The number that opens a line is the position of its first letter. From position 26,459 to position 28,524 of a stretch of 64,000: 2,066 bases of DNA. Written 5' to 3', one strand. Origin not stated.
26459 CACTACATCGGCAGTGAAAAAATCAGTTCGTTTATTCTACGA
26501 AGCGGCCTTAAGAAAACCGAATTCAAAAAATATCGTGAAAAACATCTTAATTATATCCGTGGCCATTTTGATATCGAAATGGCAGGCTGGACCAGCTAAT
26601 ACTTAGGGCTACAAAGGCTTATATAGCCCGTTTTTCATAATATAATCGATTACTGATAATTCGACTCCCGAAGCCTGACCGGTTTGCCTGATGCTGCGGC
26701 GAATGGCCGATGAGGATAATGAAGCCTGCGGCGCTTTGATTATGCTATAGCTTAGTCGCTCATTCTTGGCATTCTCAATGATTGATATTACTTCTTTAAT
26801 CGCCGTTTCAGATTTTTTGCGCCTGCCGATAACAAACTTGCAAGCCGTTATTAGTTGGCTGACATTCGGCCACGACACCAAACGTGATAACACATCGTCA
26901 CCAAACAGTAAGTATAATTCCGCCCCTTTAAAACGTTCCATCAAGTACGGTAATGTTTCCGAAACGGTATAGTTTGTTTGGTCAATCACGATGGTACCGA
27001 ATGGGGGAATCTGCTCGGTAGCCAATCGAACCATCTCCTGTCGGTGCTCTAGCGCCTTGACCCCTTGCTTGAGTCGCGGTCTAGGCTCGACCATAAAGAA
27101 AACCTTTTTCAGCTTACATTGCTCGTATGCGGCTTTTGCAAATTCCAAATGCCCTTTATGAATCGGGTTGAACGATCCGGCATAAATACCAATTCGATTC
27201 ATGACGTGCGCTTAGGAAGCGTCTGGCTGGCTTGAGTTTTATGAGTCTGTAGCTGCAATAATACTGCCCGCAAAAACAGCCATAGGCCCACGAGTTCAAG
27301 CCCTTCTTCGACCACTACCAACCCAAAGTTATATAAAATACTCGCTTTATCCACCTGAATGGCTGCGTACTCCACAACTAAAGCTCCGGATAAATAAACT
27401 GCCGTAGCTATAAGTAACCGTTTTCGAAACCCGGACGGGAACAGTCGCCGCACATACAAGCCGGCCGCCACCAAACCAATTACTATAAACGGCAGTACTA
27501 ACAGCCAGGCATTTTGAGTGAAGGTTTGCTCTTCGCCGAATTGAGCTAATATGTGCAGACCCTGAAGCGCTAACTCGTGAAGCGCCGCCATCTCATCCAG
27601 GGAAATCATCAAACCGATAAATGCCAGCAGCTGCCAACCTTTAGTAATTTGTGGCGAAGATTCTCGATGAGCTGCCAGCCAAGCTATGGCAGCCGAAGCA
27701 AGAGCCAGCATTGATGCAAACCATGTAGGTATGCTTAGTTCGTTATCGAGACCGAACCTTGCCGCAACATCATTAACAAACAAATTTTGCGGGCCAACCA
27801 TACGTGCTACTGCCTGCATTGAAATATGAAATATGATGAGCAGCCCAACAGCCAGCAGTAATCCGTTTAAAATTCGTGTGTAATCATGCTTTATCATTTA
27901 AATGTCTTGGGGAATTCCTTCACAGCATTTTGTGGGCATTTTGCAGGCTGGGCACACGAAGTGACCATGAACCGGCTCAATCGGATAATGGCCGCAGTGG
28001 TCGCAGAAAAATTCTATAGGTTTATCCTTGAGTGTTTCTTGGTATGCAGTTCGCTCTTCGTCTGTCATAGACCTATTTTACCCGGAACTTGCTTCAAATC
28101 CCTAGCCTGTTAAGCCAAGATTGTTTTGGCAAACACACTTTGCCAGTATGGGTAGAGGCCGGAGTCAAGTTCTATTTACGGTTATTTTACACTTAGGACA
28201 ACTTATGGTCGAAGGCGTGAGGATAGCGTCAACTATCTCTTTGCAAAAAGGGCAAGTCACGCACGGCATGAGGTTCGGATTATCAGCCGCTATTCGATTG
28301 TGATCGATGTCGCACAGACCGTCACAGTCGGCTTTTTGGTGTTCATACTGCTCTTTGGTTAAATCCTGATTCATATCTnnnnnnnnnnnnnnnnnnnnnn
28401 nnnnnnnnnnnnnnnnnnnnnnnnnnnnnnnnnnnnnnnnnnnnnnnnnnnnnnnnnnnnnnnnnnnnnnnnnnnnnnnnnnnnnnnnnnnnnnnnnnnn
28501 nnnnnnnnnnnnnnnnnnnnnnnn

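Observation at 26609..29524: Tightly coupled operon of uncharacterised proteins downstream of the riboswitch-like leader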

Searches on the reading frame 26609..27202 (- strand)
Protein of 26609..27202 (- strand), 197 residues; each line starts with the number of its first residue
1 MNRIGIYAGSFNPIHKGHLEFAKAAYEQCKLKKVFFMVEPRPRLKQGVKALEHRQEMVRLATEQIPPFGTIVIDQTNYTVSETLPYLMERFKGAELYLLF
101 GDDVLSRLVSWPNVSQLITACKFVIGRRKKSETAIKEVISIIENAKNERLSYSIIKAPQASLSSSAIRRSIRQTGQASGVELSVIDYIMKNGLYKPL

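Call 4: search_protein_families(library=pfam, proteins=[window:26609-27202:-], max_evalue=1)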
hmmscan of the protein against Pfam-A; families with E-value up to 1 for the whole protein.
window:26609-27202:- (197 aa): 1 family
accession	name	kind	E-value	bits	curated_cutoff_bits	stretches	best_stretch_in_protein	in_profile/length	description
PF01467.32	CTP_transf_like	-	4.9e-17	62.8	21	1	6-169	1-132/133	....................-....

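Call 5: search_protein_families(library=ncbifam, proteins=[window:26609-27202:-], max_evalue=1)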
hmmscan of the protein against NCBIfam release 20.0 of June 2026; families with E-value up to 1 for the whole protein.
window:26609-27202:- (197 aa): 24 families
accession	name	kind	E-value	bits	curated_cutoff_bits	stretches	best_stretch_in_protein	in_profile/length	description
NF005519.0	PRK07152.1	equivalog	1.5e-33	116.2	315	1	3-194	2-184/361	nicotinate-nucleotide adenylyltransferase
TIGR00482.1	TIGR00482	equivalog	9.7e-33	113.8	112.45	1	6-194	1-194/194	nicotinate (nicotinamide) nucleotide adenylyltransferase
NF000840.1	PRK00071.1-3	equivalog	1.5e-31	109.4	150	1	1-195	5-199/201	nicotinate-nucleotide adenylyltransferase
NF000841.0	PRK00071.1-4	equivalog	2.4e-25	89.5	197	1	1-195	6-193/194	nicotinate-nucleotide adenylyltransferase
NF000839.0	PRK00071.1-1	equivalog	1.4e-20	74.2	187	1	5-195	9-216/219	nicotinate-nucleotide adenylyltransferase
NF000843.0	PRK00071.2-2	equivalog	1.1e-18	67.5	240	1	2-169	12-195/212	nicotinate-nucleotide adenylyltransferase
NF005410.0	PRK06973.1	equivalog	9.1e-15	54.6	214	1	2-132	22-160/243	nicotinate-nucleotide adenylyltransferase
NF000842.0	PRK00071.2-1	equivalog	9.4e-14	51.5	167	1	2-195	2-185/191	nicotinate-nucleotide adenylyltransferase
NF000845.0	PRK00071.2-4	equivalog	1.2e-11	44.4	210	1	3-133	9-142/197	nicotinate-nucleotide adenylyltransferase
NF000846.0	PRK00071.2-5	equivalog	1.8e-11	43.9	329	1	3-131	20-152/210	nicotinate-nucleotide adenylyltransferase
TIGR00125.1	cyt_tran_rel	domain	4.8e-10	39.5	27.7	1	4-66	1-64/65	adenylyltransferase/cytidyltransferase family protein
TIGR01510.1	coaD_prev_kdtB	equivalog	3.1e-08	33.8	103.3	1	5-72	2-66/155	pantetheine-phosphate adenylyltransferase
TIGR00083.1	ribF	equivalog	0.0015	18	184.35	1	8-172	4-154/290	riboflavin biosynthesis protein RibF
NF045965.1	RibF_rel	equivalog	0.0051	16.3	200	1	9-72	19-87/279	FAD synthase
NF003791.0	PRK05379.2-3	equivalog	0.012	14.9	409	1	4-61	7-64/340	bifunctional nicotinamide-nucleotide adenylyltransferase/Nudix hydroxylase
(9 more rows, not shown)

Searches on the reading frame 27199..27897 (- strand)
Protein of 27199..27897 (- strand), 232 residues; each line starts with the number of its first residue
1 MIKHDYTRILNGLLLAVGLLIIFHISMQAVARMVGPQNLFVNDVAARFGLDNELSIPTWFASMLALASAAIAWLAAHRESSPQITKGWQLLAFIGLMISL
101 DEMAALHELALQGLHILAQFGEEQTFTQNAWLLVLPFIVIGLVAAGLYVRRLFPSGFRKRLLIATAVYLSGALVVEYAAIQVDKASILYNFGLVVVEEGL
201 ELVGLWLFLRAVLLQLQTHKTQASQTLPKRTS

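Call 4: search_protein_families(library=pfam, proteins=[window:27199-27897:-], max_evalue=1)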
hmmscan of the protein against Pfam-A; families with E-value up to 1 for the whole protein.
window:27199-27897:- (232 aa): 2 families
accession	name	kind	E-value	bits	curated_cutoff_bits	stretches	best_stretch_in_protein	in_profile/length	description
PF01757.29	Acyl_transf_3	-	0.00088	18.9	31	1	2-178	72-231/326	Acyltransferase domain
PF20228.3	DUF6587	-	0.71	11.1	27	0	139-170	14-44/82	Family of unknown function (DUF6587)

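Call 5: search_protein_families(library=ncbifam, proteins=[window:27199-27897:-], max_evalue=1)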
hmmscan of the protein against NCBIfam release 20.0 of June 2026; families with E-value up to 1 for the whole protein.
window:27199-27897:- (232 aa): 0 families

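Call 36: find_homologous_proteins(query=window:27199-27897:-)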
Query window:27199-27897:- (232 aa): 16 proteins with E <= 0.001 among 5031 candidates.
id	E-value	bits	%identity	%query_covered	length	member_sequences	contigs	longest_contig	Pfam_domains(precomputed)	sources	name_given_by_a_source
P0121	2.1e-141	487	100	100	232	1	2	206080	-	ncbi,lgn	-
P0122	2.8e-60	222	48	92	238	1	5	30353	-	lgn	-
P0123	1.1e-57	214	51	90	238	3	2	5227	-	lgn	-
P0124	3.6e-57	212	49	95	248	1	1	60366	-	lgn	-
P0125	6.7e-53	198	47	98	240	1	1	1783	-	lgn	-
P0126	2.5e-52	196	49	92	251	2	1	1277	-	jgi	-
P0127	2.6e-48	183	42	99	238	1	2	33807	-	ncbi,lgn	-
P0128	6.9e-48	182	46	98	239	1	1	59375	-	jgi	jgi:hypothetical protein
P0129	7.6e-46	175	47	89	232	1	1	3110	-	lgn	-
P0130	1.8e-45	174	42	98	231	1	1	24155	-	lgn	-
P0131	1.8e-42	164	43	97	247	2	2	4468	-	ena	-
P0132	8.5e-40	155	40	94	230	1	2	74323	-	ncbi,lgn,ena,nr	ncbi:hypothetical protein KDA00_00100 [Candidatus Saccharibacteria bacterium]|nr:hypothetical protei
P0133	1.6e-39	154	42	90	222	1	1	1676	-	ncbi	-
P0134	1.2e-26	112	48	54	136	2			-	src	-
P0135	6.3e-24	103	35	93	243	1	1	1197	-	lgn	-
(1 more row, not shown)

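Call 43: predict_structure(alignment_id=A2)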
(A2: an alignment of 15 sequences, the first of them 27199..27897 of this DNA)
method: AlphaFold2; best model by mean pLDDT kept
length: 232 residues; sequences in the alignment: 15
mean_pLDDT: 84.2   pTM: 0.81
mean pLDDT of the five models: 84.2, 81.1, 80.5, 79.1, 78.5
residues with pLDDT >= 90: 142; 70-90: 42; 50-70: 33; < 50: 15
segments of 3 or more residues with pLDDT < 50: 120-124, 230-232
pLDDT, mean of each block of 10 residues (from residue 1): 73 97 95 93 93 90 96 94 94 93 62 53 49 70 87 93 95 88 90 95 97 88 59 46
secondary structure, 60 per line:
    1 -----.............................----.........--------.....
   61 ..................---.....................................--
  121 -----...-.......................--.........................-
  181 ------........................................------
elements in order: H6-34 H39-47 H56-78 H82-118 H130-152 H155-179 H187-226

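Call 92: search_protein_families(library=padloc, proteins=[window:27199-27897:-], max_evalue=0.01)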
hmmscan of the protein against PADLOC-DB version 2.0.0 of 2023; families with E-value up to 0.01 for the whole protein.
window:27199-27897:- (232 aa): 0 families

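Call 93: search_protein_families(library=phrogs, proteins=[window:27199-27897:-], max_evalue=0.01)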
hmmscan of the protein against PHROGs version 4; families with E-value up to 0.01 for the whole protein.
window:27199-27897:- (232 aa): 0 families

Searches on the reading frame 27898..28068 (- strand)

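Call 4: search_protein_families(library=pfam, proteins=[window:27898-28068:-], max_evalue=1)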
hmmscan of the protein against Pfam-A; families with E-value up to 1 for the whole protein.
window:27898-28068:- (56 aa): 8 families
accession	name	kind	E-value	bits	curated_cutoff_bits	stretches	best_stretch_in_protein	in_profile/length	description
PF24458.1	DUF7573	-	0.0085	16.5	30.2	1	35-43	29-37/39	Domain of unknown function (DUF7573)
PF08274.17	Zn_Ribbon_YjdM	-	0.014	15.8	30.8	0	34-43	17-26/30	PhnA Zinc-Ribbon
PF25169.1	DUF7830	-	0.016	15.5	27.5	1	5-26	20-41/72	Domain of unknown function (DUF7830)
PF01155.25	HypA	-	0.035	14.6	28.9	1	13-45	64-95/112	Hydrogenase/urease nickel incorporation, metallochaperone, hypA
PF23547.1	Zn_ribbon_FGT1_1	-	0.25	11.4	27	1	36-46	20-30/35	FORGETTER1 first zinc ribbon domain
PF25164.1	CoiA_N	-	0.28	11.1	26.3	0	35-45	16-26/50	Competence protein CoiA, N-terminal domain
PF13248.11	Zn_ribbon_3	-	0.31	11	27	1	22-31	5-13/26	zinc-ribbon domain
PF13824.12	zf-Mss51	-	0.32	11.7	27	0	22-50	2-28/55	Zinc-finger of mitochondrial splicing suppressor 51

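Call 5: search_protein_families(library=ncbifam, proteins=[window:27898-28068:-], max_evalue=1)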
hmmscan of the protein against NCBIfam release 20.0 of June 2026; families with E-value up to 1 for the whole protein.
window:27898-28068:- (56 aa): 4 families
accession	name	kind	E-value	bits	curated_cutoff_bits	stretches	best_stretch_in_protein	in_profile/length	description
NF041259.1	mono_DmmA_fam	domain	0.1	12.9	60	1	11-44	43-78/101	dimethylamine monooxygenase subunit DmmA family protein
TIGR00100.1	hypA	equivalog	0.14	12.2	88.1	1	13-45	64-96/116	hydrogenase maturation nickel metallochaperone HypA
NF008757.0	PRK11788.1-5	equivalog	0.24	10.5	363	1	10-43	345-374/388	lipopolysaccharide assembly protein LapB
NF045767.1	RuberyRbr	equivalog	0.33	10.9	200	1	14-48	153-186/194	rubrerythrin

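Call 92: search_protein_families(library=padloc, proteins=[window:27898-28068:-], max_evalue=0.01)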
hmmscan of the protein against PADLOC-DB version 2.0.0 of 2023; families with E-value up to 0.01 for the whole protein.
window:27898-28068:- (56 aa): 0 families

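Call 93: search_protein_families(library=phrogs, proteins=[window:27898-28068:-], max_evalue=0.01)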
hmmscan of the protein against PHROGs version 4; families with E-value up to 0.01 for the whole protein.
window:27898-28068:- (56 aa): 0 families

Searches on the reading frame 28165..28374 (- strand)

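Call 4: search_protein_families(library=pfam, proteins=[window:28165-28374:-], max_evalue=1)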
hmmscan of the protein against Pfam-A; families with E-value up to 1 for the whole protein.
window:28165-28374:- (69 aa): 6 families
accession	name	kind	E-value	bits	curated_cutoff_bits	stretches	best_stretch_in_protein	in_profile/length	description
PF13248.11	Zn_ribbon_3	-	0.12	12.3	27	0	55-63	1-9/26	zinc-ribbon domain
PF21276.3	ZNF512_C2HC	-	0.44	10.7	27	0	51-66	8-23/38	Zinc finger protein 512, C2HC zinc finger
PF24623.2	Phage_zn_bind_8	-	0.48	10.6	24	0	54-63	9-18/57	Putative DNA-binding phage zinc finger domain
PF22289.1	DmmA-like_C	-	0.63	10.5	27.4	1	39-65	2-27/44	Dimethylamine monooxygenase subunit DmmA-like, C-terminal domain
PF19134.6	DUF5817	-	0.72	10.3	31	1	38-65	6-30/57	Domain of unknown function (DUF5817)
PF22191.2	IBR_1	-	0.94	9.9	27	1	55-66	2-13/47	IBR domain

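Call 5: search_protein_families(library=ncbifam, proteins=[window:28165-28374:-], max_evalue=1)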
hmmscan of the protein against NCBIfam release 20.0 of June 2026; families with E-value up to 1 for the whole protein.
window:28165-28374:- (69 aa): 0 families

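Call 92: search_protein_families(library=padloc, proteins=[window:28165-28374:-], max_evalue=0.01)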
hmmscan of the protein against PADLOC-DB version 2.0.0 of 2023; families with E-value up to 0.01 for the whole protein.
window:28165-28374:- (69 aa): 0 families

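Call 93: search_protein_families(library=phrogs, proteins=[window:28165-28374:-], max_evalue=0.01)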
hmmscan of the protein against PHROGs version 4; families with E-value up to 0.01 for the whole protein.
window:28165-28374:- (69 aa): 0 families
